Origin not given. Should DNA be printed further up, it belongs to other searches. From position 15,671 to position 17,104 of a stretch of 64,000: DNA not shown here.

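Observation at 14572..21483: Candidate uncharacterised RiPP-like peptide-modification locus: rSAM/SPASM maturase, discrete PqqD-like RRE, PF14907 nucleotidyltransferase, HprK-like kinase remnant and a 48-aa precursor candidate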

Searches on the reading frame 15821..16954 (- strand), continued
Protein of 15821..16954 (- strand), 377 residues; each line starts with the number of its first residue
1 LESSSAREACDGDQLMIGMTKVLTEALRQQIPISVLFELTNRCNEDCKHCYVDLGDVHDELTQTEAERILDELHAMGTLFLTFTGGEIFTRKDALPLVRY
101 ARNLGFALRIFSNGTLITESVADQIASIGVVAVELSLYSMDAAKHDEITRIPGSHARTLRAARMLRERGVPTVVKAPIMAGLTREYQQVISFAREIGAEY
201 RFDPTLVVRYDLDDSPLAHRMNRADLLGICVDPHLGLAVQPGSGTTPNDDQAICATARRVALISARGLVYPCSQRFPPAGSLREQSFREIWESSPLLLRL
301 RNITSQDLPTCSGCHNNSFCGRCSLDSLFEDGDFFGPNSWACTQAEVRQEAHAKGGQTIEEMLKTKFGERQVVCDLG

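Call 17: search_protein_families(library=pfam, proteins=[L001:9025-9978:+, L001:5788-8151:+, L001:8191-8841:+, L001:12406-12915:-], max_evalue=0.1)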
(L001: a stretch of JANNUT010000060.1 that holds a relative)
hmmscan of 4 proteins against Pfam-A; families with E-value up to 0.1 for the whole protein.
L001:9025-9978:+ (317 aa): 5 families
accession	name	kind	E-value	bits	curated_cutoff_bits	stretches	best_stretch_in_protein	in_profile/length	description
PF07475.17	Hpr_kinase_C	-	0.0016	18.4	33.3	1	142-192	9-59/171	HPr Serine kinase C-terminal domain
PF13671.12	AAA_33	-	0.026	15.3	27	1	154-189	2-38/143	AAA domain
PF13191.12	AAA_16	-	0.041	14.8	32.6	1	147-225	18-88/167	AAA ATPase domain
PF13555.12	AAA_29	-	0.062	13.5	27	0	153-167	23-38/61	P-loop containing region of AAA domain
PF03193.22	RsgA_GTPase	-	0.099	12.9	30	0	154-172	109-127/174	RsgA GTPase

L001:5788-8151:+ (787 aa): 2 families
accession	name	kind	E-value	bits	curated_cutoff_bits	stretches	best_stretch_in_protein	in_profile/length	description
PF13570.13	Beta-prop_ACSF4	-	0.0015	18.4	133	1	722-783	102-159/329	Beta-alanine-activating enzyme, beta-propeller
PF03413.25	PepSY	-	0.042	14.6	24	0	722-749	28-60/60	Peptidase propeptide and YPEB domain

L001:8191-8841:+ (216 aa): 0 families

L001:12406-12915:- (169 aa): 0 families

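Call 21: find_encoding_contigs(protein=P0006, flank=10000, max_places=2)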
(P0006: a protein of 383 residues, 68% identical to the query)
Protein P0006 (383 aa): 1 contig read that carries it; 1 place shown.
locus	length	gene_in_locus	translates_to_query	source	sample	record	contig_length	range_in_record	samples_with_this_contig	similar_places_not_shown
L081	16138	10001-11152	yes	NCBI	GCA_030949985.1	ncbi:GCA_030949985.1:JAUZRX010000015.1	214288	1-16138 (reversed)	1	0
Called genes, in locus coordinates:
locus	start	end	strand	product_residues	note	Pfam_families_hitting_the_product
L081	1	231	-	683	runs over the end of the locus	PF13426:PAS_9 (faint), PF08448:PAS_4, PF13188:PAS_8 (faint), PF00512:HisKA, PF13581:HATPase_c_2 (faint), PF02518:HATPase_c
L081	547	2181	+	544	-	PF00171:Aldedh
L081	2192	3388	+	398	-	PF00155:Aminotran_1_2, PF01041:DegT_DnrJ_EryC1 (weak)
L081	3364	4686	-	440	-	PF13439:Glyco_transf_4, PF13477:Glyco_trans_4_2 (weak), PF13579:Glyco_trans_4_4, PF20706:GT4-conflict, PF00534:Glycos_transf_1, PF13692:Glyco_trans_1_4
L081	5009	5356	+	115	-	PF05402:PqqD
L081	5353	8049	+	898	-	PF13205:Big_5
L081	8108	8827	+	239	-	-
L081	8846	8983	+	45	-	-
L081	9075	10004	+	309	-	PF27840:ScmC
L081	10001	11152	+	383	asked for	PF04055:Radical_SAM, PF13186:SPASM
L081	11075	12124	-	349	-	PF14907:NTP_transf_5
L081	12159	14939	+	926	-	PF11617:Cu-binding_MopE (weak)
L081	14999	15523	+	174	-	-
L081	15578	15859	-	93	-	-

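Call 22: find_encoding_contigs(protein=P0025, flank=10000, max_places=2)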
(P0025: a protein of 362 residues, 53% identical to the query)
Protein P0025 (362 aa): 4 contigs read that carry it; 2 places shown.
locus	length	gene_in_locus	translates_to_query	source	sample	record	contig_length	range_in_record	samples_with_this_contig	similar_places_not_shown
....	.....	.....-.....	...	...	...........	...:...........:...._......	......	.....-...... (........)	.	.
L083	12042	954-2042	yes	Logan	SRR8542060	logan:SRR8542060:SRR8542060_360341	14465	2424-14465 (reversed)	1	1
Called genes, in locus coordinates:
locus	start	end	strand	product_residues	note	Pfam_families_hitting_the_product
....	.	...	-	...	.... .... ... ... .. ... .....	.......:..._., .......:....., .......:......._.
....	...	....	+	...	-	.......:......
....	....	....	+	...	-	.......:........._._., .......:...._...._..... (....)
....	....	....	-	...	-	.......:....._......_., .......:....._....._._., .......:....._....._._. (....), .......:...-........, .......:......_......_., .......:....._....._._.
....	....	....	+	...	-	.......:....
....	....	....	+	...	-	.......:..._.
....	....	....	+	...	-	-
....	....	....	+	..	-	-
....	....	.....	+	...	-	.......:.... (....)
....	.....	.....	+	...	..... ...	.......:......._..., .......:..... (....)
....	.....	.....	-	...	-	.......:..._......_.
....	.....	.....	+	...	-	-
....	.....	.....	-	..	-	-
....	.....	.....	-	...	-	-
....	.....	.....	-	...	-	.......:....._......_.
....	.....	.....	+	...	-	-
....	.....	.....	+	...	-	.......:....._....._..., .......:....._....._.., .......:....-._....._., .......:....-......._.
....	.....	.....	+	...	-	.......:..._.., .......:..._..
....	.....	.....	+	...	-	-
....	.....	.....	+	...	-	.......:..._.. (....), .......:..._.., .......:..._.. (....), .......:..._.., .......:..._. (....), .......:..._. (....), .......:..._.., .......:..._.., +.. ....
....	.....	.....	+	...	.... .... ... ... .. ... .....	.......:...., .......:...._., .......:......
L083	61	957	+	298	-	PF27840:ScmC (weak)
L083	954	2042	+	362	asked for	PF04055:Radical_SAM, PF13186:SPASM (weak)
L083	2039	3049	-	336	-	PF14907:NTP_transf_5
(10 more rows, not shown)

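Call 32: find_encoding_contigs(protein=P0067, flank=10000, max_places=1)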
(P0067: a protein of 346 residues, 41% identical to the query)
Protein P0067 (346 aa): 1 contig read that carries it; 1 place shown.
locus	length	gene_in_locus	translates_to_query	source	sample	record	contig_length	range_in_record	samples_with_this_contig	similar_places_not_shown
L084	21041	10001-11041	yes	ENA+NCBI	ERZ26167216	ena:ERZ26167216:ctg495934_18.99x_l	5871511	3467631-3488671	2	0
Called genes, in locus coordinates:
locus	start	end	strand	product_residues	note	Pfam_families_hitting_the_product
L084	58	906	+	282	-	PF04116:FA_hydroxylase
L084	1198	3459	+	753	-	PF01656:CbiA (weak), PF13614:AAA_31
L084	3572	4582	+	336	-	PF13620:CarboxypepD_reg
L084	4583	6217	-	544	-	PF04932:Wzy_C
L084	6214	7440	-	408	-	PF13428:TPR_14 (faint), PF13432:TPR_16 (weak), PF14559:TPR_19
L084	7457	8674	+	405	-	PF14907:NTP_transf_5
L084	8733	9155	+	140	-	PF05402:PqqD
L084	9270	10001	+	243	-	PF27840:ScmC (faint)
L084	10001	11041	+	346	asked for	PF04055:Radical_SAM, PF13186:SPASM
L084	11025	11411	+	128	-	PF13471:Transglut_core3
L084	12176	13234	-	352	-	PF00589:Phage_integrase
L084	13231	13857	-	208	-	PF13384:HTH_23 (faint), PF12728:HTH_17 (weak)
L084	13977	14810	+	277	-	PF00717:Peptidase_S24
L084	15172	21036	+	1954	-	PF03534:SpvB, PF01839:FG-GAP (faint), PF13517:FG-GAP_3 (weak), PF12256:TcdB_toxin_midN, PF25023:TEN_YD-shell (weak), PF05593:RHS_repeat (weak), PF25023:TEN_YD-shell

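Call 33: find_encoding_contigs(protein=P0048, flank=10000, max_places=1)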
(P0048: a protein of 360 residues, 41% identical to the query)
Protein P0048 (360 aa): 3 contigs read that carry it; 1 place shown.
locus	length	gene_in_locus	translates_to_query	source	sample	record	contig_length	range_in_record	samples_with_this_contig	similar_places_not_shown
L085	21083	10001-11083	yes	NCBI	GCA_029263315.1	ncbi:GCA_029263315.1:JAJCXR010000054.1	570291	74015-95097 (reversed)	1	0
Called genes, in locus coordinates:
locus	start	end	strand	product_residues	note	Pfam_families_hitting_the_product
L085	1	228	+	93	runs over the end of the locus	PF05015:HigB-like_toxin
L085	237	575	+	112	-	PF01381:HTH_3, PF12844:HTH_19 (weak)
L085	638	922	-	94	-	PF03319:EutN_CcmL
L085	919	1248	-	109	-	PF03319:EutN_CcmL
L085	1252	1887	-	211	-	PF00936:BMC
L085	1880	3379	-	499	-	PF00171:Aldedh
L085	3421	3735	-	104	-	PF03319:EutN_CcmL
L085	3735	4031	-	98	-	PF00936:BMC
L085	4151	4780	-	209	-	PF27545:CsoS1D_N, PF00936:BMC (faint)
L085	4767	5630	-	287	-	PF01791:DeoC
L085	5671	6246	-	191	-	PF02502:LacAB_rpiB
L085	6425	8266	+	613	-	PF13231:PMT_2 (weak)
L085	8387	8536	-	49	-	-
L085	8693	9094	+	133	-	PF05402:PqqD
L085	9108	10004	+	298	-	-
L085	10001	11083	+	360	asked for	PF04055:Radical_SAM, PF13186:SPASM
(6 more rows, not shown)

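Call 34: find_encoding_contigs(protein=P0059, flank=10000, max_places=1)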
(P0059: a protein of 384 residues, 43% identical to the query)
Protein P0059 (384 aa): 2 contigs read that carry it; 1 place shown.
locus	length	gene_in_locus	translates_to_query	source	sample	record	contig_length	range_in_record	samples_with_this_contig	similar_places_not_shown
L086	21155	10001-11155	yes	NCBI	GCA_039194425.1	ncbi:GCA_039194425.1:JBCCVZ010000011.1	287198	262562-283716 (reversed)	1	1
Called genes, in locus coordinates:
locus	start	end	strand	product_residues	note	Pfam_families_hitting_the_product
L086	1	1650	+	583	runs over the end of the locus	-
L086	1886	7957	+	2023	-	PF00041:fn3 (faint), PF25833:Fn3_SaeA_3rd (faint), PF20773:InhA-like_MAM (faint), PF01011:PQQ (faint), PF13360:PQQ_2, PF13570:Beta-prop_ACSF4, PF13360:PQQ_2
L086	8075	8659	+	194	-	-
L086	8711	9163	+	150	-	PF05402:PqqD (weak)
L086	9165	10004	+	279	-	PF13191:AAA_16 (faint)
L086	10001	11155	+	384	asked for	PF04055:Radical_SAM, PF13186:SPASM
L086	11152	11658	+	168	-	PF13471:Transglut_core3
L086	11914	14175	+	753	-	PF07715:Plug, PF00593:TonB_dep_Rec_b-barrel, PF14905:OMP_b-brl_3 (weak)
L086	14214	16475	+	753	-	PF13415:Beta-prop_FBX42, PF24681:Kelch_KLHDC2_KLHL20_DRC7, PF24981:Beta-prop_ATRN-LZTR1 (weak), PF13964:Beta-prop_Calicin, PF01344:Kelch_1 (weak), PF13360:PQQ_2, PF13570:Beta-prop_ACSF4, PF13360:PQQ_2, +7 more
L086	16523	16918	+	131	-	-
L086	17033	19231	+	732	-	PF07715:Plug, PF00593:TonB_dep_Rec_b-barrel, PF14905:OMP_b-brl_3 (weak)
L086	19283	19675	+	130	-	-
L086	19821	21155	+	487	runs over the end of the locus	PF00890:FAD_binding_2 (weak), PF01266:DAO (weak), PF07992:Pyr_redox_2 (weak), PF12831:FAD_oxidored (weak), PF13450:NAD_binding_8, PF01593:Amino_oxidase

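Call 43: search_solved_structures(query=L001:9025-9978:+, max_evalue=10, show_alignments=2)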
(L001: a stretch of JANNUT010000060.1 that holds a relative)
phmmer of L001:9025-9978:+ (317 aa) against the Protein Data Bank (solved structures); distinct sequences matched with E-value up to 10: 10.
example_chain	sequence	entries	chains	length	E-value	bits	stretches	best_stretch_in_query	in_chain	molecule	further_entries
6c2u_A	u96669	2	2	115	0.0015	21.2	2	148-173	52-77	phosphate-loop protein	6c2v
7luy_A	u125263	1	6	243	0.033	16.9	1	151-189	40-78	Guanylate kinase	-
2qmh_A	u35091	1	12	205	0.2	14.3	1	143-199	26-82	HPr kinase/phosphorylase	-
1jb1_A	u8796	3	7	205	0.21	14.3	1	143-199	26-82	HPRK PROTEIN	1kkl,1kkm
4loa_A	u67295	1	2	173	0.54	12.9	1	153-188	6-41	De-novo design amidase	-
7swl_A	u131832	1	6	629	1.1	11.8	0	107-170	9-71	Rix7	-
1ko7_A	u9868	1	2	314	1.2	11.8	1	139-189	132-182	Hpr kinase/phosphatase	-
9lur_A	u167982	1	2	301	1.2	11.7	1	152-216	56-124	ESX-1 secretion system protein EccA1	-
7kix_A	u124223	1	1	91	1.5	11.4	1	62-113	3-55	Anti-CRISPR protein AcrIE2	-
7chq_A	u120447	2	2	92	1.5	11.4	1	62-113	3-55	anti-CRISPR AcrIE2 | AcrIE2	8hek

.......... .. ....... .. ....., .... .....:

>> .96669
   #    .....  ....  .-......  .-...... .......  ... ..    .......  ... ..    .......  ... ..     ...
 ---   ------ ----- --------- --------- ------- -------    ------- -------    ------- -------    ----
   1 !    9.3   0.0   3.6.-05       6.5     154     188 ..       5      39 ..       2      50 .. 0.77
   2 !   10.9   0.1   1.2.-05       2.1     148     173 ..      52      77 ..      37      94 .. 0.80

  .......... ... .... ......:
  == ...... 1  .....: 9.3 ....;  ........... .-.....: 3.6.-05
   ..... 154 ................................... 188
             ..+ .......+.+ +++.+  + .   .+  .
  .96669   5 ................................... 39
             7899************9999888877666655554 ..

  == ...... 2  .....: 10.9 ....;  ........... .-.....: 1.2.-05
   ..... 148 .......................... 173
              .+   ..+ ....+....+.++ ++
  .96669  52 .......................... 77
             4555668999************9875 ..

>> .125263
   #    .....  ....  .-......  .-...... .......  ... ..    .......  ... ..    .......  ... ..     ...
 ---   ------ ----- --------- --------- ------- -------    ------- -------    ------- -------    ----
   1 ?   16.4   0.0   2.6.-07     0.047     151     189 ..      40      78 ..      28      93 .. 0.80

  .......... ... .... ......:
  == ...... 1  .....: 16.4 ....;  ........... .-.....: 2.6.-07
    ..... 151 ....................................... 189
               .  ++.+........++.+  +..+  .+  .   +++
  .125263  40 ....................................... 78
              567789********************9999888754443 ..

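Call 44: search_solved_structures(query=window:15821-16909:-, max_evalue=0.00001)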
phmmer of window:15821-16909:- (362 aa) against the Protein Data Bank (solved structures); distinct sequences matched with E-value up to 0.00001: 6.
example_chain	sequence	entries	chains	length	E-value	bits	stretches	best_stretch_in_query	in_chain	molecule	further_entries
6efn_A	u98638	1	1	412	7.4e-18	67.8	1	11-183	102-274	Sporulation killing factor maturation protein SkfB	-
6c8v_A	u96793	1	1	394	2e-14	56.5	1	16-184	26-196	Coenzyme PQQ synthesis protein E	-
7vob_C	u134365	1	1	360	1.3e-10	44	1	22-160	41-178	Cytosylglucuronate decarboxylase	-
7voc_C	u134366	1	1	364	1.4e-10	43.9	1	22-160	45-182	Cytosylglucuronate decarboxylase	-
9dfu_A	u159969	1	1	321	1.9e-06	30.3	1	14-153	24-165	Radical SAM core domain-containing protein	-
9dfn_A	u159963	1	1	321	5e-06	28.9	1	14-153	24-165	Radical SAM core domain-containing protein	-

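Call 50: find_encoding_contigs(protein=P0003, flank=8000, max_places=1)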
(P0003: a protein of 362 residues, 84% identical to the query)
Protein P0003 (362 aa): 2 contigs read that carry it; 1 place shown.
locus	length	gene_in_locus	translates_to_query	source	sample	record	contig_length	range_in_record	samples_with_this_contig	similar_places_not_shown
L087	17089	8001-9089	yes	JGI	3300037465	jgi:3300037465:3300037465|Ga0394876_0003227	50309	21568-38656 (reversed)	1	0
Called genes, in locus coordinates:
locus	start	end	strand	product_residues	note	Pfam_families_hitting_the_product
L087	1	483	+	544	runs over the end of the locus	PF00171:Aldedh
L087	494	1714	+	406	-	PF00155:Aminotran_1_2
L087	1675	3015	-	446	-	PF13439:Glyco_transf_4, PF13579:Glyco_trans_4_4, PF20706:GT4-conflict, PF00534:Glycos_transf_1, PF13692:Glyco_trans_1_4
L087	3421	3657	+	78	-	PF05402:PqqD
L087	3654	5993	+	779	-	-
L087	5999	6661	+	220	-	-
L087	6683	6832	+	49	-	-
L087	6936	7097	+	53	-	-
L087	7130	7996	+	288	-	PF27840:ScmC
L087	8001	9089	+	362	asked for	PF04055:Radical_SAM, PF13186:SPASM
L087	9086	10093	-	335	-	PF14907:NTP_transf_5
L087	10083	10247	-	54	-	-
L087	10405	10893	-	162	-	-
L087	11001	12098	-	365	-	PF13439:Glyco_transf_4, PF13477:Glyco_trans_4_2 (weak), PF13579:Glyco_trans_4_4, PF00534:Glycos_transf_1, PF13692:Glyco_trans_1_4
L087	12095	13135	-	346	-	PF01075:Glyco_transf_9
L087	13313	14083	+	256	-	-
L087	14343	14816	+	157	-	PF12844:HTH_19 (weak), PF13413:HTH_25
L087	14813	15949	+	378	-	-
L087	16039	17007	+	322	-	PF13428:TPR_14 (weak), PF13432:TPR_16, PF24575:TPR_Slam (weak), PF14559:TPR_19, PF13432:TPR_16 (weak), PF13414:TPR_11 (weak), PF13432:TPR_16, PF13424:TPR_12 (weak), +13 more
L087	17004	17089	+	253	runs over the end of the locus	PF00481:PP2C, PF13672:PP2C_2, PF07228:SpoIIE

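Call 51: find_encoding_contigs(protein=P0013, flank=8000, max_places=1)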
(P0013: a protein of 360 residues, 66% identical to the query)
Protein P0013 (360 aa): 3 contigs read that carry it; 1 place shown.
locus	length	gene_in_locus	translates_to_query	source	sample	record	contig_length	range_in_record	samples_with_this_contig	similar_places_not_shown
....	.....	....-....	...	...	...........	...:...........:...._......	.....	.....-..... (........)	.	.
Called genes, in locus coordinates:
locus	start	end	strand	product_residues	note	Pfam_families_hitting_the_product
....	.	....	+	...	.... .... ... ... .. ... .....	-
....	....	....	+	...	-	-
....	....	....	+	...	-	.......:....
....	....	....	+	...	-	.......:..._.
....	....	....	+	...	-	-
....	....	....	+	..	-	-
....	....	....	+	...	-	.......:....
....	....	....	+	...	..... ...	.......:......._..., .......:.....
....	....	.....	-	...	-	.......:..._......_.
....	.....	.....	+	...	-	-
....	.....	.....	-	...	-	-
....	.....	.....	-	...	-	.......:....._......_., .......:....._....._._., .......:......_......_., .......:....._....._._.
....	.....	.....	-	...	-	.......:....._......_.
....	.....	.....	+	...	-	-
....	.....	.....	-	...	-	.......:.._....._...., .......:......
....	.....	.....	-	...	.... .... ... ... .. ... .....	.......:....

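Call 52: find_encoding_contigs(protein=P0022, flank=8000, max_places=1)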
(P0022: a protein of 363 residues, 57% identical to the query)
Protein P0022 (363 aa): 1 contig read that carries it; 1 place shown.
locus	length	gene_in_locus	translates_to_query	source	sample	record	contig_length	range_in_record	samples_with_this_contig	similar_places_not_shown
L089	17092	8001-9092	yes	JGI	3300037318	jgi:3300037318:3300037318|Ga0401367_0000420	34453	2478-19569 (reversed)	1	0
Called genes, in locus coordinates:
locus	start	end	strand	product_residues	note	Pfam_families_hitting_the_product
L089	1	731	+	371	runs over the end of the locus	PF01264:Chorismate_synt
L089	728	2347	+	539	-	PF01202:SKI, PF13238:AAA_18 (weak), PF01761:DHQ_synthase, PF24621:DHQS_C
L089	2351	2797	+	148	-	PF01220:DHquinase_II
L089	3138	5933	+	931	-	PF13205:Big_5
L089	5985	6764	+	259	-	-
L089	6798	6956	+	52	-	-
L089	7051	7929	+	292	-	PF27840:ScmC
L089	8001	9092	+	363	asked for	PF04055:Radical_SAM, PF13186:SPASM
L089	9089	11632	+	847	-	PF01564:Spermine_synth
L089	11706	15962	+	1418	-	PF01869:BcrAD_BadFG, PF09989:DUF2229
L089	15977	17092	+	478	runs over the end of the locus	PF16217:M64_N, PF09471:Peptidase_M64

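Call 62: find_homologous_proteins(query=L001:5788-8151:+, max_evalue=1e-10)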
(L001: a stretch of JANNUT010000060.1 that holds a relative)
Query L001:5788-8151:+ (787 aa): 19 proteins with E <= 1e-10 among 8000 candidates.
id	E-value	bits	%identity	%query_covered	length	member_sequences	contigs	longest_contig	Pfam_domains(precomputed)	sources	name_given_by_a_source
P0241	0.0e+0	1575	88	100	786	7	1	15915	-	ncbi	-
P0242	0.0e+0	1427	80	100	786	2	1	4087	-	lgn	-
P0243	1.0e-285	968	60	96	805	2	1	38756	-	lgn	-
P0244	7.7e-242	823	56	68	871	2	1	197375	PF13205.13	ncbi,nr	ncbi:MAG: Ig-like domain-containing protein [Acidobacteria bacterium]|nr:Ig-like domain-containing p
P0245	7.2e-241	820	54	69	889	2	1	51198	PF13205.13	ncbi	-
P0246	1.7e-233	796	53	68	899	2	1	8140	PF13205.13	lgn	-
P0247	2.1e-232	792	53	68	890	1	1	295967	PF13205.13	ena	-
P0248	5.4e-230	784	51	69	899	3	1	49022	PF13205.13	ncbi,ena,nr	ncbi:MAG TPA: hypothetical protein ENK10_07035 [Acidobacteria bacterium]|nr:hypothetical protein [Ac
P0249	5.4e-230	784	53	96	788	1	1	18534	-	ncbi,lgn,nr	ncbi:MAG: hypothetical protein D6718_06650 [Acidobacteria bacterium]|nr:MAG: hypothetical protein D6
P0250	1.2e-229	783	51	69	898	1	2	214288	PF13205.13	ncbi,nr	ncbi:MAG: Ig-like domain-containing protein [Acidobacteriota bacterium]|nr:Ig-like domain-containing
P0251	1.1e-228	780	52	99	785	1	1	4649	-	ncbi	-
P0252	4.0e-209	715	48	68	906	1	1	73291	PF13205.13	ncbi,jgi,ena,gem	-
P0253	1.5e-201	690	45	99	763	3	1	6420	-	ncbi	-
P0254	3.3e-198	679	46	99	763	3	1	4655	-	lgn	-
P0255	1.3e-193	664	46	99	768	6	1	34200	-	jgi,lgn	jgi:hypothetical protein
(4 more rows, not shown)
